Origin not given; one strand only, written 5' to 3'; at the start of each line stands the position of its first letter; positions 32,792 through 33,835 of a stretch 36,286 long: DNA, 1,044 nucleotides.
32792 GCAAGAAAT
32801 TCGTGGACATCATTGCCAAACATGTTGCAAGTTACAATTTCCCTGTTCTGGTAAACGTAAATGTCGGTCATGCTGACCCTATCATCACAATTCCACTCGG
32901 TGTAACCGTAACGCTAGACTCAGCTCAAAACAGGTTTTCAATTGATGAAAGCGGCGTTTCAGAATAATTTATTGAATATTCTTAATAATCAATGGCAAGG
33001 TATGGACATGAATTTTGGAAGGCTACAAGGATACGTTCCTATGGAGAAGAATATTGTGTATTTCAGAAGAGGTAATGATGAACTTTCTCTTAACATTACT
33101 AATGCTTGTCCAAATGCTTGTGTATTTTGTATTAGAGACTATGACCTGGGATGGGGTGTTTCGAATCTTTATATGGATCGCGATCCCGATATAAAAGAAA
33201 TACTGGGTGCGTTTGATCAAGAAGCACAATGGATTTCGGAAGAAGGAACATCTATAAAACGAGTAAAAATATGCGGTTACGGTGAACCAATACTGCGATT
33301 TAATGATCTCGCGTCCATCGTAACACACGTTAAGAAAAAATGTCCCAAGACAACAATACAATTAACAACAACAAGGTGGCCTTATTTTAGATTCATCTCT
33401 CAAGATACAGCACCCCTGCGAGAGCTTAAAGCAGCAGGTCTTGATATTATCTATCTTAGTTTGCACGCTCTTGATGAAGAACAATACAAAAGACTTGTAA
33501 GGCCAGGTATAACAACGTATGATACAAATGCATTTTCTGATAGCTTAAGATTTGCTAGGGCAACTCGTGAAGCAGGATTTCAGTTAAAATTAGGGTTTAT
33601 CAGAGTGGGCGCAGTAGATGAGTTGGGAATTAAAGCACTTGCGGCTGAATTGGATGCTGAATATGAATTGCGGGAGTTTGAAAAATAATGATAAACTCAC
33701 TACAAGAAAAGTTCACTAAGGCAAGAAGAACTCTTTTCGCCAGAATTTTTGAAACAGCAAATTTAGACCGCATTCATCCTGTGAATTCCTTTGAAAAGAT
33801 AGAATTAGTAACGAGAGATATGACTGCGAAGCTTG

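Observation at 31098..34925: Tightly coupled operon: ProRS C-terminal fragment, HIT, MccF/LdcA-like peptidase, radical SAM, NadD-like nucleotidyltransferase, Nudix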

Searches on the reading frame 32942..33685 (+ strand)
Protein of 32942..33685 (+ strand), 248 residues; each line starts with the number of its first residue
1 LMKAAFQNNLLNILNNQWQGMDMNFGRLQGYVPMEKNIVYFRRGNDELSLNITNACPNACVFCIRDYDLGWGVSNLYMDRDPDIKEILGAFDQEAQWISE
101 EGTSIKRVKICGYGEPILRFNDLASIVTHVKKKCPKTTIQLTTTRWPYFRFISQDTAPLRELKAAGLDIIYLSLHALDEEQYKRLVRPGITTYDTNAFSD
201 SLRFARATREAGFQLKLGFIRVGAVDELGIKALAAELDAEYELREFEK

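Call 3: search_protein_families(library=pfam, proteins=[window:32942-33685:+], max_evalue=0.01)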
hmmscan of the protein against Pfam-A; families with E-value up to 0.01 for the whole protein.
window:32942-33685:+ (248 aa): 2 families
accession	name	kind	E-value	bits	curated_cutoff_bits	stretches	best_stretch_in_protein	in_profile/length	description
PF04055.27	Radical_SAM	-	5.7e-12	46.6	29.5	1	50-214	1-142/166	Radical SAM superfamily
PF13353.11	Fer4_12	-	0.0045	17.7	22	1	101-148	49-96/137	4Fe-4S single cluster domain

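Call 4: search_protein_families(library=ncbifam, proteins=[window:32942-33685:+], max_evalue=0.01)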
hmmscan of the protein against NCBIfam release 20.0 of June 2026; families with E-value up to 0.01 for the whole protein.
window:32942-33685:+ (248 aa): 16 families
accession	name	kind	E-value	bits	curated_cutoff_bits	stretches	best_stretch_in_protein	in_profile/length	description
TIGR04038.1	tatD_link_rSAM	subfamily_domain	1.2e-26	93.7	129.7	1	45-247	7-192/192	TatD family nuclease-associated radical SAM protein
TIGR04100.1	rSAM_pair_X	hypoth_equivalog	5.2e-26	91.4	262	1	45-246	7-196/197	TIGR04100 family radical SAM protein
TIGR02668.1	moaA_archaeal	equivalog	3.9e-13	49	325.25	1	41-227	5-163/303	GTP 3',8-cyclase MoaA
NF001199.0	PRK00164.2-1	equivalog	3e-12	46.3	231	1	41-189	7-133/308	GTP 3',8-cyclase MoaA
TIGR02666.1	moaA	equivalog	1.6e-11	43.8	284.05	1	41-235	5-178/336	GTP 3',8-cyclase MoaA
NF045702.1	rSAM_GDGT_ether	equivalog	4.7e-08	32.1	450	1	50-184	90-208/486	tetraether lipid synthase Tes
NF045646.2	rSAM_Se_TrsS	equivalog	6.9e-08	31.5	490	1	50-188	90-209/441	radical SAM (seleno)protein TrsS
TIGR03977.1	rSAM_pair_HxsC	equivalog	3.2e-07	29.5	267.9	1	36-143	15-106/292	His-Xaa-Ser system radical SAM maturase HxsC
TIGR04317.1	W_rSAM_matur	equivalog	2.1e-06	27.1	380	1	47-185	5-120/349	tungsten cofactor oxidoreductase radical SAM maturase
TIGR03700.1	mena_SCO4494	equivalog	1.5e-05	24.1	434.55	1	35-169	40-163/351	aminofutalosine synthase MqnE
TIGR02109.1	PQQ_syn_pqqE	equivalog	3.4e-05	23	381.35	1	50-240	11-175/358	pyrroloquinoline quinone biosynthesis protein PqqE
TIGR03972.1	rSAM_TYW1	equivalog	0.00031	19.9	317.95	1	54-192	56-194/297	4-demethylwyosine synthase TYW1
NF038332.1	rSAM_rare_HxsC4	exception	0.00034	19.9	500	1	46-188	14-136/335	radical SAM protein HxsC4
TIGR04311.1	rSAM_Geo_metal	subfamily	0.00056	19.1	400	1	105-219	49-155/423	radical SAM/SPASM family putative metalloenzyme maturase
TIGR04055.1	rSAM_NirJ2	equivalog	0.00064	19.4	500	1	49-216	3-141/326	putative heme d1 biosynthesis radical SAM protein NirJ2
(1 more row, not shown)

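Call 18: find_homologous_proteins(query=window:33002-33685:+, max_evalue=0.001)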
Query window:33002-33685:+ (228 aa): 138 proteins with E <= 0.001 among 543 candidates; the best 120 are listed.
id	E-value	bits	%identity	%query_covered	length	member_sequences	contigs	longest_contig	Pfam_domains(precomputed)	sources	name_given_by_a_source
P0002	4.7e-151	519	100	100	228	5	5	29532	PF04055.28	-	-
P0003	6.8e-86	305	60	99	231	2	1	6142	PF04055.28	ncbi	-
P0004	5.5e-84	299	56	99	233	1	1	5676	PF04055.28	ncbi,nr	ncbi:MAG: radical SAM protein [Nanoarchaeota archaeon]|nr:radical SAM protein [Nanoarchaeota archaeo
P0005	1.2e-83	298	57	99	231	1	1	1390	PF04055.28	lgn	-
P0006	3.6e-83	297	59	99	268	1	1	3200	PF04055.28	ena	-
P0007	6.0e-83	296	57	99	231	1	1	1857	PF04055.28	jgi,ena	-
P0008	1.2e-82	295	57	99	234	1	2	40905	PF04055.28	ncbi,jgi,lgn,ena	-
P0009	3.0e-81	290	58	99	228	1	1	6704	PF04055.28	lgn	-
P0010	4.1e-81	290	57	99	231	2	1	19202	PF04055.28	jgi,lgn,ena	-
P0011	4.1e-80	286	55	99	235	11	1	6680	PF04055.28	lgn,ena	-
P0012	1.8e-79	284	55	99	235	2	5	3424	PF04055.28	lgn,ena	-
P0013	2.6e-79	284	54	99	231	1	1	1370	PF04055.28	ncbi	-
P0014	8.9e-79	282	55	99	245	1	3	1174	PF04055.28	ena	-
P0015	1.4e-78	282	54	99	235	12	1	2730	PF04055.28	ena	-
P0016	1.9e-78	281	54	99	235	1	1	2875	PF04055.28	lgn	-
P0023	2.2e-75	271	52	99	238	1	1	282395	PF04055.28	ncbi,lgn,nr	ncbi:radical SAM protein [Candidatus Pacearchaeota archaeon]|nr:radical SAM protein [Candidatus Pace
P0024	8.5e-75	269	52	99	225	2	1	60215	PF04055.28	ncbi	ncbi:MAG: radical SAM protein [Nanoarchaeota archaeon]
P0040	9.7e-66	239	48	99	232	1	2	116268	PF04055.28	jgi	jgi:TatD family-associated radical SAM protein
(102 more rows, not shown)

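Call 19: find_encoding_contigs(protein=P0023, flank=6000, max_places=1)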
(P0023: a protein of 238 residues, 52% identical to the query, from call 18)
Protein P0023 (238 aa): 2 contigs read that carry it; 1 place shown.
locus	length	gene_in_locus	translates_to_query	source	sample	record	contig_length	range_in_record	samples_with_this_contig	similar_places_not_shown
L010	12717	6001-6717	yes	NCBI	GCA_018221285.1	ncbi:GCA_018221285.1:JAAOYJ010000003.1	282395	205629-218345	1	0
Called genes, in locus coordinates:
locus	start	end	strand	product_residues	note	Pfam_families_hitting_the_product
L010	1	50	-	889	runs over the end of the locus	-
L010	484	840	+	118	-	PF25212:HVO_A0114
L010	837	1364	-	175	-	-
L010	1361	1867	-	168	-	-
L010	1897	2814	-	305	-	-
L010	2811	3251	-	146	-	-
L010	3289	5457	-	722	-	-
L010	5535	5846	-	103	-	-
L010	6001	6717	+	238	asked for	PF04055:Radical_SAM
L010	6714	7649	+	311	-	PF00535:Glycos_transf_2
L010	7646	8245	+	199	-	-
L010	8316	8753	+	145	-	PF00293:NUDIX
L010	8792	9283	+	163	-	PF00383:dCMP_cyt_deam_1, PF14437:MafB19-deam, PF14439:Bd3614-deam (weak)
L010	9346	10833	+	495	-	-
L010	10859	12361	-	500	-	-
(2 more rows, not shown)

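Call 20: find_encoding_contigs(protein=P0024, flank=6000, max_places=1)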
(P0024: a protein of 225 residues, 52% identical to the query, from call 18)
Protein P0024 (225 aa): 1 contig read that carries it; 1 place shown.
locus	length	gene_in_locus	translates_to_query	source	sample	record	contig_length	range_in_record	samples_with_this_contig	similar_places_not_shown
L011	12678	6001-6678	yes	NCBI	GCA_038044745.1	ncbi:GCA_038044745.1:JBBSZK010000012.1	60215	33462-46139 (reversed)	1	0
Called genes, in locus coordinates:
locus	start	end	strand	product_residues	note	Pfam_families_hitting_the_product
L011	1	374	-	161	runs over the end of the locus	-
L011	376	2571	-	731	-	-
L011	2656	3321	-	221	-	-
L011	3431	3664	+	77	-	-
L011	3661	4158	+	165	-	PF00326:Peptidase_S9, PF00561:Abhydrolase_1 (faint), PF12146:Hydrolase_4 (weak), PF12697:Abhydrolase_6 (weak), PF20434:BD-FAE (faint)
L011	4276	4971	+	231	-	PF01728:FtsJ (weak), PF02353:CMAS (weak), PF07021:MetW, PF13489:Methyltransf_23, PF13847:Methyltransf_31, PF08241:Methyltransf_11, PF08242:Methyltransf_12, PF13649:Methyltransf_25, +2 more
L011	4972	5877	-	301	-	-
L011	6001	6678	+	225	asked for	PF04055:Radical_SAM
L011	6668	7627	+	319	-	PF00535:Glycos_transf_2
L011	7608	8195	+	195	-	-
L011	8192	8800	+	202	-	PF02585:PIG-L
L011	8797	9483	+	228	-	PF08889:WbqC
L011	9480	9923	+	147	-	PF00293:NUDIX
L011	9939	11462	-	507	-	-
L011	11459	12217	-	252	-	-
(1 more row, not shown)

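Call 21: find_encoding_contigs(protein=P0040, flank=6000, max_places=1)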
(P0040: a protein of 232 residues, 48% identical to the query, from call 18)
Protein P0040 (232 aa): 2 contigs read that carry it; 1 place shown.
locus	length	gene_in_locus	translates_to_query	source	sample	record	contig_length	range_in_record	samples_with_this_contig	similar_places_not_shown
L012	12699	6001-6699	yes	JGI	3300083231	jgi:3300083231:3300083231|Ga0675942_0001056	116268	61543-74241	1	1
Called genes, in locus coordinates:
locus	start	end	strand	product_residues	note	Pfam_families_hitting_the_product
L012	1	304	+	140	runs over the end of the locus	-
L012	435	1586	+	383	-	PF01139:RtcB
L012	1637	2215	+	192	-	-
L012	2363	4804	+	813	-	-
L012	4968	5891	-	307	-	-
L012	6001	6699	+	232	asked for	PF04055:Radical_SAM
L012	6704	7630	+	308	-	PF00535:Glycos_transf_2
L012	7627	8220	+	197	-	PF02223:Thymidylate_kin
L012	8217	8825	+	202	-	PF02585:PIG-L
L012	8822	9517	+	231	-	PF08889:WbqC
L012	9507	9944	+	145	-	PF00293:NUDIX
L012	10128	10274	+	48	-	-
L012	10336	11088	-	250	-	PF00702:Hydrolase, PF13419:HAD_2, PF13242:Hydrolase_like (weak)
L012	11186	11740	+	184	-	PF00300:His_Phos_1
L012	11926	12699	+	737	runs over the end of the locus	PF19077:Big_13 (faint), PF18962:Por_Secre_tail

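Call 22: find_encoding_contigs(protein=P0008, flank=6000, max_places=1)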
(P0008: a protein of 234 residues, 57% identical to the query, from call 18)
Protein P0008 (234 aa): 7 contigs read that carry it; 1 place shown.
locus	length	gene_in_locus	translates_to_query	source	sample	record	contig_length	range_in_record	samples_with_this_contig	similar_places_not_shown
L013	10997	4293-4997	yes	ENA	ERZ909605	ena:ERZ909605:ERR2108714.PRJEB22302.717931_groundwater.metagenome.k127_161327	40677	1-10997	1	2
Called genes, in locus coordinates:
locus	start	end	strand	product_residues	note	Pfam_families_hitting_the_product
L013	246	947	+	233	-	PF19069:DUF5765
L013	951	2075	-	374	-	PF02353:CMAS, PF01728:FtsJ (weak), PF13489:Methyltransf_23, PF13847:Methyltransf_31, PF08241:Methyltransf_11, PF08242:Methyltransf_12, PF13649:Methyltransf_25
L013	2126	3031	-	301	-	-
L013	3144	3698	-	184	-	PF00583:Acetyltransf_1, PF13673:Acetyltransf_10 (faint), PF13508:Acetyltransf_7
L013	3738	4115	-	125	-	PF01641:SelR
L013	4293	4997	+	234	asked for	PF04055:Radical_SAM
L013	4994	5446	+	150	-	PF00293:NUDIX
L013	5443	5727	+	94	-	-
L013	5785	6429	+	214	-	PF00348:polyprenyl_synt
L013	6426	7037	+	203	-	PF02223:Thymidylate_kin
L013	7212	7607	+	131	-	-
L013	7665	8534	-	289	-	PF17773:UPF0176_N, PF00581:Rhodanese, PF12368:Rhodanese_C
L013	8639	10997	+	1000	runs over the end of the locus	PF18072:FGAR-AT_linker, PF00586:AIRS, PF02769:AIRS_C, PF00586:AIRS (weak), PF02769:AIRS_C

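Call 26: find_related_loci(query=A1, collection=genome_contigs, flank=8000)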
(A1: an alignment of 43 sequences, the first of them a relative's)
Query A1 (228 aa) in genome_contigs; peptide patterns used: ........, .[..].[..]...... (x = any residue, [..] = any of these).
19 stretches matched a pattern; 14 encode a relative of the query (tblastn E <= 1e-3); 13 distinct loci.
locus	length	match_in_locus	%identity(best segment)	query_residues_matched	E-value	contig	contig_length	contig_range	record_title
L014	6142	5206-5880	60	3-227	2e-92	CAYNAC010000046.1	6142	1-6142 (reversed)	MAG TPA_asm: Candidatus Woesearchaeota archaeon isolate binchicken_co105_174 genome assembly, contig: NODE_17190_length_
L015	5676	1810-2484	56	3-227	1e-90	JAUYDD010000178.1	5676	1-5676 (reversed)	MAG: Nanoarchaeota archaeon isolate C20_maxbin.123 C20_k141_387311, whole genome shotgun sequence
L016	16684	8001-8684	54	3-228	9e-85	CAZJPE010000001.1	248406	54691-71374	MAG TPA_asm: Candidatus Woesearchaeota archaeon isolate SRP178908_co2_70 genome assembly, contig: NODE_1_length_248406_c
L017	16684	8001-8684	54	3-228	4e-84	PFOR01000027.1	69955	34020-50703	MAG: Candidatus Pacearchaeota archaeon CG_4_10_14_0_2_um_filter_35_33 CG_4_10_14_0.2_scaffold_62_c, whole genome shotgun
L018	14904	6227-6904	52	3-228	8e-83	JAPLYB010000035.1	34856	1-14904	MAG: Candidatus Pacearchaeota archaeon isolate LacPavin_0920_SED5_MAG_33_27 LacPavin_0920_SED5_scaffold_1282215, whole g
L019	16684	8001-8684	53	3-228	1e-82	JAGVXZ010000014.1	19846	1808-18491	Candidatus Woesearchaeota archaeon isolate RIFCSPHIGHO2_12_FULL_30_20 rifcsphigho2_12_scaffold_4437, whole genome shotgu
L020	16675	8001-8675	52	3-227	1e-81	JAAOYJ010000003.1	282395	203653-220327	Candidatus Pacearchaeota archaeon isolate DPANNHV_H1.bin.34 k83_92324, whole genome shotgun sequence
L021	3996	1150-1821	52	4-227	3e-80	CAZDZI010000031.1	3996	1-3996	MAG TPA_asm: Candidatus Woesearchaeota archaeon isolate binchicken_co150_114 genome assembly, contig: NODE_74078_length_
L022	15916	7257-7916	51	4-228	1e-76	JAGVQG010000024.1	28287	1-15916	MAG: archaeon isolate DeMMO3_20 c_000000020346, whole genome shotgun sequence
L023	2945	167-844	50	3-228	6e-75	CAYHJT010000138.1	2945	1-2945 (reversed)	MAG TPA_asm: Candidatus Woesearchaeota archaeon isolate ERP119705_co13_255 genome assembly, contig: NODE_45747_length_29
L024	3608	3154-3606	59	3-153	1e-61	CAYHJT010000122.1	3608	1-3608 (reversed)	MAG TPA_asm: Candidatus Woesearchaeota archaeon isolate ERP119705_co13_255 genome assembly, contig: NODE_33707_length_36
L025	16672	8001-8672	52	3-227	3e-82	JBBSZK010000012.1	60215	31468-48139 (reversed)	MAG: Nanoarchaeota archaeon isolate H43-bin084_1 H43_bin084_1_000000000012, whole genome shotgun sequence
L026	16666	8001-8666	43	1-228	4e-58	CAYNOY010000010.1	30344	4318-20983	MAG TPA_asm: Candidatus Woesearchaeota archaeon isolate SRP104257_co1_44 genome assembly, contig: NODE_653_length_30344_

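Call 34: search_protein_families(library=padloc, proteins=[window:33002-33685:+], max_evalue=0.01)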
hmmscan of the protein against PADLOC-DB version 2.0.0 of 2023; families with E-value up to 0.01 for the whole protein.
window:33002-33685:+ (228 aa): 1 family
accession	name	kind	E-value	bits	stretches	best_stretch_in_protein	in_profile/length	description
PDLC02903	pVip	-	0.00034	18.2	1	30-119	4-74/257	Viperins not associated with kinases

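Call 39: search_solved_structures(query=A1, max_evalue=0.01)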
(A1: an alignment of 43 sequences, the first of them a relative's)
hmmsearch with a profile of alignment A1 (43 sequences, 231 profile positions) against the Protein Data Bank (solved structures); distinct sequences matched with E-value up to 0.01: 4.
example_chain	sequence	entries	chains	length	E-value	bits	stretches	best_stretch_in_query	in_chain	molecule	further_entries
2fb2_A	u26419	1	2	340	1.6e-07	34.4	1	28-220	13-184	Molybdenum cofactor biosynthesis protein A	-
1tv7_A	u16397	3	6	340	3.2e-07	33.4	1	29-220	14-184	Molybdenum cofactor biosynthesis protein A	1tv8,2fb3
7tol_A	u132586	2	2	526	2.2e-06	30.7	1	33-166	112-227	glycerol dibiphytanyl glycerol tetraether - macrocyclic archaeol synthase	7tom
6y1x_A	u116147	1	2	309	0.00036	23.4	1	31-163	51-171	Radical SAM domain protein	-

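Call 51: predict_structure(alignment_id=A1)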
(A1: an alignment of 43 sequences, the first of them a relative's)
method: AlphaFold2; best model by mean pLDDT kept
length: 228 residues; sequences in the alignment: 43
mean_pLDDT: 92.9   pTM: 0.90
mean pLDDT of the five models: 92.9, 91.4, 91.3, 91.1, 90.0
residues with pLDDT >= 90: 173; 70-90: 48; 50-70: 7; < 50: 0
segments of 3 or more residues with pLDDT < 50: none
pLDDT, mean of each block of 10 residues (from residue 1): 86 88 88 94 81 80 97 96 96 94 98 98 94 96 98 96 93 94 98 97 91 98 84
secondary structure, 60 per line:
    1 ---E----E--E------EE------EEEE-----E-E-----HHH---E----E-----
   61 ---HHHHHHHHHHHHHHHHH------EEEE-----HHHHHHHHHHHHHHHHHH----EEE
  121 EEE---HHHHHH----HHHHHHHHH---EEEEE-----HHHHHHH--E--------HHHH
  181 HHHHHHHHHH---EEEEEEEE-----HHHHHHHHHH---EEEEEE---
elements in order: E27-30 H64-80 E87-90 H96-113 E118-123 H127-132 H137-145 E149-153 H159-165 H177-190 E194-201 H207-216 E220-225

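Call 55: fold_search(model_id=the predicted structure, library=pdb)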
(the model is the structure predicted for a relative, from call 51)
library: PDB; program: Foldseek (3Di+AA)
matches with E <= 10: 1419; with E <= 0.001: 71
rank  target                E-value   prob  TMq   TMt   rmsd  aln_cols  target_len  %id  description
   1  6y1x_A                5.9e-09  1.00  0.62  0.57   4.5       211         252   18  X-ray structure of the radical SAM protein NifB, a key nitrogenase maturating enzyme (released 2020-06-17)
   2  7jmb_A                6.8e-08  1.00  0.61  0.54   4.0       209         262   18  Crystal structure of Nitrogenase iron-molybdenum cofactor biosynthesis enzyme NifB from Methanothermobacter thermautot (released 2020-10-28)
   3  9dfu                  7.7e-08  1.00  0.64  0.53   3.4       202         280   17  X-ray crystal structure of the second Viperin-like enzyme from T. virens variant F40H with bound CTP and SAM (released 2025-02-19)
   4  7bi7_B                1.2e-07  1.00  0.61  0.52   3.8       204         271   16  An Unexpected P-Cluster like Intermediate En Route to the Nitrogenase FeMo-co (released 2021-03-10)
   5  3t7v                  1.7e-07  1.00  0.54  0.38   5.4       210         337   17  Crystal structure of methylornithine synthase (PylB) (released 2011-11-30)
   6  8vcw                  3.7e-07  1.00  0.54  0.40   4.7       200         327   16  X-Ray Crystal Structure of the biotin synthase from B. obeum (released 2024-01-24)
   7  7bi7_A                4.4e-07  1.00  0.60  0.50   3.9       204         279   16  An Unexpected P-Cluster like Intermediate En Route to the Nitrogenase FeMo-co (released 2021-03-10)
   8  7o1p                  5.4e-07  1.00  0.57  0.41   4.6       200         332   16  [FeFe]-hydrogenase maturase HydE from T. Maritima (C-ter stretch absent) (released 2021-05-26)
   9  5v1t_A                8.3e-07  1.00  0.63  0.34   3.4       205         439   17  Crystal structure of Streptococcus suis SuiB bound to precursor peptide SuiA (released 2017-08-30)
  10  6q2p_A                1.5e-06  1.00  0.61  0.49   4.1       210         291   17  Crystal structure of mouse viperin bound to cytidine triphosphate and S-adenosylhomocysteine (released 2020-01-22)
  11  1r30_A                1.7e-06  1.00  0.57  0.43   4.7       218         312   20  The Crystal Structure of Biotin Synthase, an S-Adenosylmethionine-Dependent Radical Enzyme (released 2004-01-13)
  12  1r30_B                1.9e-06  1.00  0.57  0.43   4.7       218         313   20  The Crystal Structure of Biotin Synthase, an S-Adenosylmethionine-Dependent Radical Enzyme (released 2004-01-13)
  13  5v1q_A                2.3e-06  1.00  0.59  0.33   3.3       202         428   16  Crystal structure of Streptococcus suis SuiB (released 2017-08-30)
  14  7jma                  2.3e-06  1.00  0.59  0.62   3.5       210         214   15  Crystal structure of the apo form of Nitrogenase iron-molybdenum cofactor biosynthesis enzyme NifB from Methanothermobac (released 2020-10-28)
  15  6xig_A                2.3e-06  1.00  0.61  0.39   4.2       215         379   13  X-ray crystal structure of MqnE from Pedobacter heparinus (released 2020-07-15)
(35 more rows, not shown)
